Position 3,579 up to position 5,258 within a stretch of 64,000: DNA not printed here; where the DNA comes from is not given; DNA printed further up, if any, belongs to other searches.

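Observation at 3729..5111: ArcD-like arginine:ornithine antiporter gene with no adjacent arginine deiminase pathway genes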

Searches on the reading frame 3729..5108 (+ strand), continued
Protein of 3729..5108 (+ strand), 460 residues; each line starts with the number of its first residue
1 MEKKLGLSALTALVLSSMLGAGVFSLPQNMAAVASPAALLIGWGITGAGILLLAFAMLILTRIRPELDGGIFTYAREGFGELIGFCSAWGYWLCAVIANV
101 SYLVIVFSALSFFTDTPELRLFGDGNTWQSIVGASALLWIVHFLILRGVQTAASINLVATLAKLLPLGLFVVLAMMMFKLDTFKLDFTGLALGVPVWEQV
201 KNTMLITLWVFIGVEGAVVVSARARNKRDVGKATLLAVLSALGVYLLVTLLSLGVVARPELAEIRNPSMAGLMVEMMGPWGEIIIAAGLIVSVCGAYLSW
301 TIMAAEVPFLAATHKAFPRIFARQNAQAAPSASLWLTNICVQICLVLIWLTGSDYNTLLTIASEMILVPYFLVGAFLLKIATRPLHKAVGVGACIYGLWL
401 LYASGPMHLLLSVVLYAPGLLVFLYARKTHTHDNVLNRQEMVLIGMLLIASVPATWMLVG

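Call 31: get_annotated_region(hit=H14, flank=7000)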
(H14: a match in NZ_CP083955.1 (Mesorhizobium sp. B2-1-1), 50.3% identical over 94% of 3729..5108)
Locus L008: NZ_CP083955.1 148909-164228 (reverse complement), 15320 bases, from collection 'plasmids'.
description: Mesorhizobium sp. B2-1-1 plasmid pB2-1-1, complete sequence
organism: Mesorhizobium sp. B2-1-1 (NCBI taxid 2589974)
taxonomy: Bacteria; Pseudomonadota; Alphaproteobacteria; Hyphomicrobiales; Phyllobacteriaceae; Mesorhizobium; Mesorhizobium sp. B2-1-1
host: -; source: cell culture,soil; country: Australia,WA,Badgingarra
typing (MOB-suite, as given by PLSDB): non-mobilizable; replicon IncP; mating-pair formation MPF_T
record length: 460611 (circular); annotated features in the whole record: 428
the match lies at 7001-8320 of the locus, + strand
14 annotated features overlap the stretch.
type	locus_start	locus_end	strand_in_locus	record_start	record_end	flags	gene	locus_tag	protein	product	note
CDS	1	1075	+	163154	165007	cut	-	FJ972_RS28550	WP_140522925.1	heavy metal translocating P-type ATPase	-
CDS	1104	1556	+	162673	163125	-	trxC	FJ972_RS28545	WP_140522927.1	thioredoxin TrxC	GO:0006662 - glycerol ether metabolic process [Evidence IEA]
CDS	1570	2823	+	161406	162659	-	-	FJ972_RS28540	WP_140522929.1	MgtC/SapB family protein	-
CDS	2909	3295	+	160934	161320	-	-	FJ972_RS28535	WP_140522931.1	hypothetical protein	-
CDS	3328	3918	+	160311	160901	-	-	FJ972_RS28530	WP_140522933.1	NAD(P)H-dependent oxidoreductase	-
CDS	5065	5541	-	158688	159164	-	-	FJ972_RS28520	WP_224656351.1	plastocyanin/azurin family copper-binding protein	-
CDS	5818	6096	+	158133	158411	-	-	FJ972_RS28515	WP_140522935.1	PepSY domain-containing protein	-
CDS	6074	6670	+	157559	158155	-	-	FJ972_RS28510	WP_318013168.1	cytochrome b/b6 domain-containing protein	-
CDS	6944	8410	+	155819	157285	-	arcD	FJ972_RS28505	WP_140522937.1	arginine-ornithine antiporter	GO:0006527 - arginine catabolic process [Evidence IEA]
CDS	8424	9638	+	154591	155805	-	-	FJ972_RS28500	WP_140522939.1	arginine deiminase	GO:0019547 - arginine catabolic process to ornithine [Evidence IEA]; GO:0019546 - arginine deiminase pathway [Evidence ...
CDS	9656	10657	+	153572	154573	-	argF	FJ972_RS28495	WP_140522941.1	ornithine carbamoyltransferase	GO:0042450 - arginine biosynthetic process via ornithine [Evidence IEA]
CDS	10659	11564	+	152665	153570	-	arcC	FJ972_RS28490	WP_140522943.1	carbamate kinase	GO:0006520 - amino acid metabolic process [Evidence IEA]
CDS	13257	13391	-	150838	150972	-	-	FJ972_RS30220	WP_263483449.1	hypothetical protein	-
CDS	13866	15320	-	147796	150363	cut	-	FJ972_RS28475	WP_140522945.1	cation-translocating P-type ATPase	-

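Call 32: get_annotated_region(hit=H22, flank=7000)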
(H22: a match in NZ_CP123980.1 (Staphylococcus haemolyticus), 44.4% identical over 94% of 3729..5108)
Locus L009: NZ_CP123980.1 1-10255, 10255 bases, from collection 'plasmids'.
description: Staphylococcus haemolyticus strain SH1275 plasmid pSH1275-1, complete sequence
organism: Staphylococcus haemolyticus (NCBI taxid 1283)
taxonomy: Bacteria; Bacillota; Bacilli; Bacillales; Staphylococcaceae; Staphylococcus; Staphylococcus haemolyticus
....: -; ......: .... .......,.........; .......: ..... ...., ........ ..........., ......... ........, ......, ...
typing (MOB-suite, as given by PLSDB): non-mobilizable; replicon rep_cluster_1215
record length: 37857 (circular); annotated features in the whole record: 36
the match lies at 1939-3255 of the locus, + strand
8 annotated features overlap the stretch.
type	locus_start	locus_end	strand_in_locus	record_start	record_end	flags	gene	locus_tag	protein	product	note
CDS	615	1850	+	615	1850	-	arcA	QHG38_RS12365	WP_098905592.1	arginine deiminase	GO:0019546 - arginine deiminase pathway [Evidence IEA]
CDS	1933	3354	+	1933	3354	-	arcD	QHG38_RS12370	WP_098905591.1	arginine-ornithine antiporter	GO:0006527 - arginine catabolic process [Evidence IEA]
CDS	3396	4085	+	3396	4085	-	-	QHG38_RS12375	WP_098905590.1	Crp/Fnr family transcriptional regulator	GO:0006355 - regulation of DNA-templated transcription [Evidence IEA]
CDS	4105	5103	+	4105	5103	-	argF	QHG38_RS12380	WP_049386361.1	ornithine carbamoyltransferase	GO:0042450 - arginine biosynthetic process via ornithine [Evidence IEA]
CDS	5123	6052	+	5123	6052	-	arcC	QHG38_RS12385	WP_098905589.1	carbamate kinase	GO:0006520 - amino acid metabolic process [Evidence IEA]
CDS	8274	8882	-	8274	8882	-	-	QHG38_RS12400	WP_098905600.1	recombinase family protein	GO:0006310 - DNA recombination [Evidence IEA]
CDS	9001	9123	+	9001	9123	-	-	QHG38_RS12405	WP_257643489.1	hypothetical protein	-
CDS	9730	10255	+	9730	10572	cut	-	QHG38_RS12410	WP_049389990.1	RepB family plasmid replication initiator protein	GO:0006270 - DNA replication initiation [Evidence IEA]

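Call 33: get_annotated_region(hit=H25, flank=7000)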
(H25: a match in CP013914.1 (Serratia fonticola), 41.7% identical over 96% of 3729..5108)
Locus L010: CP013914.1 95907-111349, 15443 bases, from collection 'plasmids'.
description: Serratia fonticola strain GS2 plasmid pSF001, complete sequence
organism: Serratia fonticola (NCBI taxid 47917)
taxonomy: Bacteria; Pseudomonadota; Gammaproteobacteria; Enterobacterales; Yersiniaceae; Serratia; Serratia fonticola
host: -; source: Sesame,Mono isolate; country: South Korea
typing (MOB-suite, as given by PLSDB): mobilizable; replicon rep_cluster_787; relaxase MOBP
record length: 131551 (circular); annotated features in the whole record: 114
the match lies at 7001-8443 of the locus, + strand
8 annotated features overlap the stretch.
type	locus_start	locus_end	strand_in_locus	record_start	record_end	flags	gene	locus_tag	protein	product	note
CDS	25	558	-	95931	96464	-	-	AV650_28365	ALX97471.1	fimbria A protein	-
CDS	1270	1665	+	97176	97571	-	-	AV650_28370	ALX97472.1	hypothetical protein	-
CDS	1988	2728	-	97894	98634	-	-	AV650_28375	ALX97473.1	carbonic anhydrase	-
CDS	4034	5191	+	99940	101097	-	-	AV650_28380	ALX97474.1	class C beta-lactamase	-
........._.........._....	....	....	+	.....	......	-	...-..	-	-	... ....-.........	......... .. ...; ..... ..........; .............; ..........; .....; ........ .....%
CDS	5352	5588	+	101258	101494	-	-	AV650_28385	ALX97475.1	hypothetical protein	-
CDS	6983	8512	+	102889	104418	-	-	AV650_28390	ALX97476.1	arginine-ornithine antiporter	-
CDS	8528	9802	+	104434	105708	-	-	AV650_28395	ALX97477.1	arginine deiminase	-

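Call 35: get_annotated_region(hit=H16, flank=6000)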
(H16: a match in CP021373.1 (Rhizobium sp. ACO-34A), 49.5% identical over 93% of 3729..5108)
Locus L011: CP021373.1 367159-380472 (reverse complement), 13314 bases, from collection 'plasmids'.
description: Rhizobium sp. ACO-34A plasmid pRACO34Ac, complete sequence
organism: Rhizobium sp. ACO-34A (NCBI taxid 1571470)
taxonomy: Bacteria; Pseudomonadota; Alphaproteobacteria; Hyphomicrobiales; Rhizobiaceae; Rhizobium; Rhizobium sp. ACO-34A
host: -; source: Agave americana L.,cell culture,rhizosphere; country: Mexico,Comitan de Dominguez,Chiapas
typing (MOB-suite, as given by PLSDB): non-mobilizable
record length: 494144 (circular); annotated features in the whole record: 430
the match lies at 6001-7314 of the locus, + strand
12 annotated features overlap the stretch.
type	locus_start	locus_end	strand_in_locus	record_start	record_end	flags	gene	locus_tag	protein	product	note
CDS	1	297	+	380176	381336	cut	-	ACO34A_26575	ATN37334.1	acetylornithine deacetylase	-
CDS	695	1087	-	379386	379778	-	-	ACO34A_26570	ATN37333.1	hypothetical protein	-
CDS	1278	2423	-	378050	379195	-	-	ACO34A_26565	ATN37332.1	alpha-hydroxy-acid oxidizing enzyme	-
CDS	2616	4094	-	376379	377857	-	-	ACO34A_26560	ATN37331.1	aldehyde dehydrogenase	-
CDS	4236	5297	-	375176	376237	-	-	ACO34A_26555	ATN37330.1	hypothetical protein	-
CDS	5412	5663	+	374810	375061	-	-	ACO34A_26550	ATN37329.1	hypothetical protein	-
CDS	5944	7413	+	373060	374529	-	-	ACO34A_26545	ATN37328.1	arginine-ornithine antiporter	-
CDS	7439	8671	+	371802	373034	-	-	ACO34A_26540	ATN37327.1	arginine deiminase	-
CDS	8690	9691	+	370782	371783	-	-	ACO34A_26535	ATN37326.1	ornithine carbamoyltransferase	-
CDS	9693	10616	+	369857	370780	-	-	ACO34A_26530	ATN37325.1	carbamate kinase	-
CDS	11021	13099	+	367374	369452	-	-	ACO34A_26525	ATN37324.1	cytochrome C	-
CDS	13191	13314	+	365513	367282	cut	-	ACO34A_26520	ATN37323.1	sensor histidine kinase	-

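Call 36: get_annotated_region(hit=H18, flank=6000)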
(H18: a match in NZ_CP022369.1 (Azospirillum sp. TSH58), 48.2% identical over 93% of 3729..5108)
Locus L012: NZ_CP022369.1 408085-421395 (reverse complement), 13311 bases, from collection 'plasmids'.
description: Azospirillum sp. TSH58 plasmid TSH58_p05, complete sequence
organism: Azospirillum sp. TSH58 (NCBI taxid 664962)
taxonomy: Bacteria; Pseudomonadota; Alphaproteobacteria; Rhodospirillales; Azospirillaceae; Azospirillum; Azospirillum sp. TSH58
host: -; source: single cell,paddy soils; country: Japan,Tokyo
typing (MOB-suite, as given by PLSDB): non-mobilizable
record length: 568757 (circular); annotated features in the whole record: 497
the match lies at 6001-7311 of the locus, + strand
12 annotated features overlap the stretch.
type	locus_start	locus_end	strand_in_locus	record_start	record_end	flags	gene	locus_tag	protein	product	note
CDS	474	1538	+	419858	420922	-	nirK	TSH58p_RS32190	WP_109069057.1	copper-containing nitrite reductase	GO:0006807 - nitrogen compound metabolic process [Evidence IEA]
CDS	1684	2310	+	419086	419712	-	-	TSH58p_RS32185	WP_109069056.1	FmdE family protein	-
CDS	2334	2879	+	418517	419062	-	-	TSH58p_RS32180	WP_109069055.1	hemerythrin domain-containing protein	-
CDS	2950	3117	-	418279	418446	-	-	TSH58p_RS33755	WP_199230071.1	hypothetical protein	-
CDS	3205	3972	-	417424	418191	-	-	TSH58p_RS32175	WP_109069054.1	IS6 family transposase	-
CDS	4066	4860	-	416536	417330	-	-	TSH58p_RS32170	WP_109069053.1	cyclic nucleotide-binding domain-containing protein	-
CDS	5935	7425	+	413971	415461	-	arcD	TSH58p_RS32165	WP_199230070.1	arginine-ornithine antiporter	GO:0006527 - arginine catabolic process [Evidence IEA]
CDS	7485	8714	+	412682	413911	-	-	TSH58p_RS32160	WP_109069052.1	arginine deiminase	GO:0019547 - arginine catabolic process to ornithine [Evidence IEA]; GO:0019546 - arginine deiminase pathway [Evidence ...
CDS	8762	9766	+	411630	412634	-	-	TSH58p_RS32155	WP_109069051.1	ornithine carbamoyltransferase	GO:0006520 - amino acid metabolic process [Evidence IEA]; GO:0006591 - ornithine metabolic process [Evidence IEA]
CDS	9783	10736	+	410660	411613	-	arcC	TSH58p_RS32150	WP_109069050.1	carbamate kinase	GO:0006520 - amino acid metabolic process [Evidence IEA]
CDS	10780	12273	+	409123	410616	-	-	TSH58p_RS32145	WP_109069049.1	Na+/H+ antiporter NhaC family protein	-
CDS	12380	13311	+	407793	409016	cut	-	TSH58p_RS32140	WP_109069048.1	porin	-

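Call 37: get_annotated_region(hit=H19, flank=6000)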
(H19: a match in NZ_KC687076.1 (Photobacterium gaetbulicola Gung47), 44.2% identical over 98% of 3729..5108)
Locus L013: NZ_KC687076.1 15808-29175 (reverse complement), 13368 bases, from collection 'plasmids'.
description: Photobacterium gaetbulicola Gung47 plasmid unnamed, complete sequence
organism: Photobacterium gaetbulicola Gung47 (NCBI taxid 658445)
taxonomy: Bacteria; Pseudomonadota; Gammaproteobacteria; Vibrionales; Vibrionaceae; Photobacterium; Photobacterium gaetbulicola; Photobacterium gaetbulicola Gung47
host: -; source: -; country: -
typing (MOB-suite, as given by PLSDB): non-mobilizable
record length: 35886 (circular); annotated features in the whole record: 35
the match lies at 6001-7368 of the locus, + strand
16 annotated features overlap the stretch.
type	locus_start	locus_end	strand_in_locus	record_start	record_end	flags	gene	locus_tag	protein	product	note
CDS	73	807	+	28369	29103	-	-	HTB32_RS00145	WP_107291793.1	hypothetical protein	-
CDS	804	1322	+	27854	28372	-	-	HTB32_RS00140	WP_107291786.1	metal-dependent hydrolase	-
CDS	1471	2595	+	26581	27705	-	-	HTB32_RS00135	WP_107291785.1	helix-turn-helix transcriptional regulator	-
CDS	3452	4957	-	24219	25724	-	-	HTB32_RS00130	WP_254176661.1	sigma 54-interacting transcriptional regulator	GO:0006355 - regulation of DNA-templated transcription [Evidence IEA]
CDS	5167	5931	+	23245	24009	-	-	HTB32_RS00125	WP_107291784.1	dimethylargininase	-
CDS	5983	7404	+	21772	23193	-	-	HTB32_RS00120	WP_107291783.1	basic amino acid/polyamine antiporter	GO:0015837 - amine transport [Evidence IEA]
CDS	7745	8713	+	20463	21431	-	-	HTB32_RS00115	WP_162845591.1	hypothetical protein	-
CDS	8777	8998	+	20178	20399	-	-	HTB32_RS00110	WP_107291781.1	hypothetical protein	-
CDS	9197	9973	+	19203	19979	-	-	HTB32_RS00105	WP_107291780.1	ParA family protein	-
CDS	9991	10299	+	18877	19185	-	-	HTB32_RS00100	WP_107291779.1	hypothetical protein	-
CDS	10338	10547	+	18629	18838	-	-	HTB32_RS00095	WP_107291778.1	hypothetical protein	-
CDS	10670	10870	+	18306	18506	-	-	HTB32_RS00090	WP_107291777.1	hypothetical protein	-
CDS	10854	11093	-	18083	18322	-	-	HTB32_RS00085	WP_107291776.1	helix-turn-helix transcriptional regulator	-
CDS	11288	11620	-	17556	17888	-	-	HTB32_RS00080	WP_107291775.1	hypothetical protein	-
CDS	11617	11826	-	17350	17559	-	-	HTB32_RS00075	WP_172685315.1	hypothetical protein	-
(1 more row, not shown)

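Call 38: search_dna_similar(query=L010:8528-9799:+, collection=plasmids, mode=protein, max_rows=30, max_evalue=1e-30)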
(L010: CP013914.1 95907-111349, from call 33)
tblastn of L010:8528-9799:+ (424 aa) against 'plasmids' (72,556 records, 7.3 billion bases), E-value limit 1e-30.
Records with a match: 415; places in all: 459; records where one place covers at least 80% of the query: 408.
Best place of each record, by identity: >=99% 1; 60-80% 60; <60% 354.
By first word of the organism name: Escherichia 237; Sinorhizobium 67; Rhizobium 21; Klebsiella 13; Paracoccus 6; Paraburkholderia 6; Streptomyces 6; Shinella 5; Staphylococcus 5; Brucella 4; and 31 more.
By predicted mobility (MOB-suite, as given by PLSDB): conjugative 292; non-mobilizable 97; mobilizable 26.
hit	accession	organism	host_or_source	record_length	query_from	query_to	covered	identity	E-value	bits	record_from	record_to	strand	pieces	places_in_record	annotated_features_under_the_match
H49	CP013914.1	Serratia fonticola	Sesame,Mono isolate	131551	1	424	100%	100.0%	0e+0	824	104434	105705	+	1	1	arginine deiminase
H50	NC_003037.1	Sinorhizobium meliloti 1021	-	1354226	1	423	100%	72.3%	0e+0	584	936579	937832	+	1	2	none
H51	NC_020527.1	Sinorhizobium meliloti 2011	-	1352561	1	423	100%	72.3%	0e+0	584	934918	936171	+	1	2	none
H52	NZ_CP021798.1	Sinorhizobium meliloti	Medicago sativa,Single Cell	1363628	1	423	100%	72.3%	0e+0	584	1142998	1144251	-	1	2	none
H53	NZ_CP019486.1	Sinorhizobium meliloti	alfalfa,single cell,nitrogen fixing ...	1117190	1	423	100%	72.1%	0e+0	583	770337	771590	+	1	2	record has no annotation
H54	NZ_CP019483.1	Sinorhizobium meliloti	alfalfa,whole organism,alfalfa nodule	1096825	1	423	100%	72.1%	0e+0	583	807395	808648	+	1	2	record has no annotation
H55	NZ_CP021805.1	Sinorhizobium meliloti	Medicago truncatula,Single Cell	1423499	1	423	100%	72.1%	0e+0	583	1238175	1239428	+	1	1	none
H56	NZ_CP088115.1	Sinorhizobium meliloti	cell culture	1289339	1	423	100%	72.1%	0e+0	583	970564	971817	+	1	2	none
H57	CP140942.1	Sinorhizobium meliloti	Medicago lupulina,whole organism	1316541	1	423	100%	72.1%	0e+0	583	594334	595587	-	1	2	arcA: arginine deiminase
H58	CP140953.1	Sinorhizobium meliloti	Medicago lupulina,whole organism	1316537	1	423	100%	72.1%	0e+0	583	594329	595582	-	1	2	arcA: arginine deiminase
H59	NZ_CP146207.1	Sinorhizobium meliloti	-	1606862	1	423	100%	72.1%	0e+0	583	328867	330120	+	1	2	none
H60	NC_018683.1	Sinorhizobium meliloti Rm41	-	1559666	1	423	100%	72.1%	0e+0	582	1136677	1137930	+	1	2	none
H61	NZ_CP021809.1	Sinorhizobium meliloti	Medicago sativa,Single Cell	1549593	1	423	100%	72.1%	0e+0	582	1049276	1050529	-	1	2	none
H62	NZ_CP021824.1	Sinorhizobium meliloti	Medicago truncatula,Single Cell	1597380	1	423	100%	72.1%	0e+0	582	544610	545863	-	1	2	none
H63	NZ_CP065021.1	Sinorhizobium meliloti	Medicago sativa subsp. varia (Martyn) ...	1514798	1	423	100%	72.1%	0e+0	582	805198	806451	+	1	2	none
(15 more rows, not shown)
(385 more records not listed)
